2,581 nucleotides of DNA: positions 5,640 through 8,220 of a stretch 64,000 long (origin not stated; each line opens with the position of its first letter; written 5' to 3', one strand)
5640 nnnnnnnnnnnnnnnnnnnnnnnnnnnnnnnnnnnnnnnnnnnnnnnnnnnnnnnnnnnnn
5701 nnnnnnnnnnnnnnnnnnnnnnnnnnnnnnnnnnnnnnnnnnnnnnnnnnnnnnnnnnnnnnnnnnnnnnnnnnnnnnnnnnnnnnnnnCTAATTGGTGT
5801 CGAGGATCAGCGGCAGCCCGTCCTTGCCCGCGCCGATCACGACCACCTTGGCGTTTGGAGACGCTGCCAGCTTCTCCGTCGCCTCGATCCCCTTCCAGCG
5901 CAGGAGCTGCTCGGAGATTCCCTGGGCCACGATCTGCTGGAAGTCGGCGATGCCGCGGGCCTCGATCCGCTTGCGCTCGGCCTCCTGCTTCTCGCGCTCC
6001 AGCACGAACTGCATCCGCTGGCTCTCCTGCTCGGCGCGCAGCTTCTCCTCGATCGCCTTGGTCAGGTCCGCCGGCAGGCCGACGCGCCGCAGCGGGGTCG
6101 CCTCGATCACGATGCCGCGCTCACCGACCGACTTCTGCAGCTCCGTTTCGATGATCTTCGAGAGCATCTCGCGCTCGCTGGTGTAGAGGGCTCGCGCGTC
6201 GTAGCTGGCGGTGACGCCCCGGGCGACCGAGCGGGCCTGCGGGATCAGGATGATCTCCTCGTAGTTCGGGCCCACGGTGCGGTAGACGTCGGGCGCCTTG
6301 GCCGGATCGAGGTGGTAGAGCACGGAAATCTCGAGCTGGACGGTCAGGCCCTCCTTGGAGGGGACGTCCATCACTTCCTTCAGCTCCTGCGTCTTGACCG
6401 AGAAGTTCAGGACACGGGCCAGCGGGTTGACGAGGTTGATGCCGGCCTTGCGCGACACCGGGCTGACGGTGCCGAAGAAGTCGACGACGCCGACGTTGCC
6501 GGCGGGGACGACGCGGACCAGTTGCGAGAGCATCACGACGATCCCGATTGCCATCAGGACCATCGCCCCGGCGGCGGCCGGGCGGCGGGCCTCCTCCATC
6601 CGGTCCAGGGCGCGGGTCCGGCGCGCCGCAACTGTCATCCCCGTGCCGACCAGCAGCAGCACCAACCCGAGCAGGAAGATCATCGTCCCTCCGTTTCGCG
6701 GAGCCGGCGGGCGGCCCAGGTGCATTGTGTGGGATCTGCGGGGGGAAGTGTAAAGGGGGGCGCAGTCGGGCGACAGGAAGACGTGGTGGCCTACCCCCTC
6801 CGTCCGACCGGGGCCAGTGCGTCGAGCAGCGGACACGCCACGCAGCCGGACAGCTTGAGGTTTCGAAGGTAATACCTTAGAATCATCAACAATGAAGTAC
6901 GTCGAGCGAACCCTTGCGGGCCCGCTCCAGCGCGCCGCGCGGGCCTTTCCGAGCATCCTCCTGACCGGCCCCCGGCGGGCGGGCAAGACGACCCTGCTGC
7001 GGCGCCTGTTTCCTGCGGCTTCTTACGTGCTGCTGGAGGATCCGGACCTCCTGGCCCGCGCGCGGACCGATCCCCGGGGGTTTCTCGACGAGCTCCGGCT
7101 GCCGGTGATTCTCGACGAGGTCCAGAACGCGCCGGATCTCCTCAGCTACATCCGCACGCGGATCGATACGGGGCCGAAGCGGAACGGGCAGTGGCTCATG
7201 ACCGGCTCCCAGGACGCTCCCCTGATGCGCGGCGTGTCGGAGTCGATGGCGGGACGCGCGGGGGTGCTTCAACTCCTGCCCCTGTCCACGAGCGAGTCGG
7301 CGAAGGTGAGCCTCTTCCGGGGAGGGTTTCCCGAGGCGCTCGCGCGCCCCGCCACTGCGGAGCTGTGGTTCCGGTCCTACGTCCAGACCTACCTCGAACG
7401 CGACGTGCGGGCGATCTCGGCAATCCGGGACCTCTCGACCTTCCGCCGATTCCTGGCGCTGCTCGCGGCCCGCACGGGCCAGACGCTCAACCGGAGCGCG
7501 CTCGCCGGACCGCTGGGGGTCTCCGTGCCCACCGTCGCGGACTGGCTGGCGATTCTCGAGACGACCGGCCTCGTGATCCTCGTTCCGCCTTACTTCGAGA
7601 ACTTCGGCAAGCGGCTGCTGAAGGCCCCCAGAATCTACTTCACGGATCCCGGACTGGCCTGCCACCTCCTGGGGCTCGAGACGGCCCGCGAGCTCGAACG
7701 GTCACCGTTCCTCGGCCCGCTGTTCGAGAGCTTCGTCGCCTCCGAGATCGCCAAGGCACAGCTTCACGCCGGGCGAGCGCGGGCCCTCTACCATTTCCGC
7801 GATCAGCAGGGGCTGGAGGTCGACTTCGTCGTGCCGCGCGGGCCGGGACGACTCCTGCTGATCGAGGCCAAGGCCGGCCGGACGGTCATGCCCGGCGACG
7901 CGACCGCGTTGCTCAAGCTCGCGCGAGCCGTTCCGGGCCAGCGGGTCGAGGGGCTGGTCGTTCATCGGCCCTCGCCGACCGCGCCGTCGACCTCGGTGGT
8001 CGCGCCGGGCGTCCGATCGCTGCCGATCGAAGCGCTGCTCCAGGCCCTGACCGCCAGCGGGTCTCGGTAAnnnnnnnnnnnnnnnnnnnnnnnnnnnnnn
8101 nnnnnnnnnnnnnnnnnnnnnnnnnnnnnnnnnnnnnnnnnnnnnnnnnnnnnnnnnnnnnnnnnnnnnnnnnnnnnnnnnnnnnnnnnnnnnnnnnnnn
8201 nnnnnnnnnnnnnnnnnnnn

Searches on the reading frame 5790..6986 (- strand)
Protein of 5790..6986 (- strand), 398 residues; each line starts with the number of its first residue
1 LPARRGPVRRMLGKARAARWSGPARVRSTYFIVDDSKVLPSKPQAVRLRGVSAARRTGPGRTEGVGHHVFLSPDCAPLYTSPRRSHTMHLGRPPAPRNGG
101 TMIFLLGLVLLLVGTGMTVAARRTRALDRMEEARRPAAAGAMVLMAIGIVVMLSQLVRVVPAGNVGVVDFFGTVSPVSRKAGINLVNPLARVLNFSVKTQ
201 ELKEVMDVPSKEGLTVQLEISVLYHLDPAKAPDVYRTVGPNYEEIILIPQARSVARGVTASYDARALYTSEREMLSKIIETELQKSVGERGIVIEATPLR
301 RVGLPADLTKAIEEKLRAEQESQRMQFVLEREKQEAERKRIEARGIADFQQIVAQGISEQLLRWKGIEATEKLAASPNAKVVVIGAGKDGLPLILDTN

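Call 89: search_protein_families(library=pfam, proteins=[window:5790-6986:-], max_evalue=0.00001)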
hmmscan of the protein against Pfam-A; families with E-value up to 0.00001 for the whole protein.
window:5790-6986:- (398 aa): 1 family
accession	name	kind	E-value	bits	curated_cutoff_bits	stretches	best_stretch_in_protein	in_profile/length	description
PF01145.31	Band_7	-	2.4e-27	96.5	23.6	1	159-335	2-175/176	SPFH domain / Band 7 family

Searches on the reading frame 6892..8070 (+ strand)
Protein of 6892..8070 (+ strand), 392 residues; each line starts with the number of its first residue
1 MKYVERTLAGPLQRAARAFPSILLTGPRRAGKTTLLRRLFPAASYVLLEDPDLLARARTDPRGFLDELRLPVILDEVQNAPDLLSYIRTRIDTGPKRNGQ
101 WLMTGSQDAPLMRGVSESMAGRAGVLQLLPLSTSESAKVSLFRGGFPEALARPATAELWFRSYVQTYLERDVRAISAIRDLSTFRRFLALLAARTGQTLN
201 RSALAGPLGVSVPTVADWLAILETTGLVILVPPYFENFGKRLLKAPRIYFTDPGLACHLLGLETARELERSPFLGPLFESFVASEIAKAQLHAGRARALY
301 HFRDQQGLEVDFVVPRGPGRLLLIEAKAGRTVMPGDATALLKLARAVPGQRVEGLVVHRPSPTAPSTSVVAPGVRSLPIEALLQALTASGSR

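Call 88: search_protein_families(library=pfam, proteins=[window:6892-8070:+], max_evalue=0.00001)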
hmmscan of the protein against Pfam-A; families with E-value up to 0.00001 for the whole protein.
window:6892-8070:+ (392 aa): 2 families
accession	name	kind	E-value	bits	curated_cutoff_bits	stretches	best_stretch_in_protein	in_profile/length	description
PF13635.12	DUF4143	-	5.1e-46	156.8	28.1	1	169-329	1-160/160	Domain of unknown function (DUF4143)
PF13173.12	AAA_14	-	6.5e-24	84.8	27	1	21-135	4-127/129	AAA domain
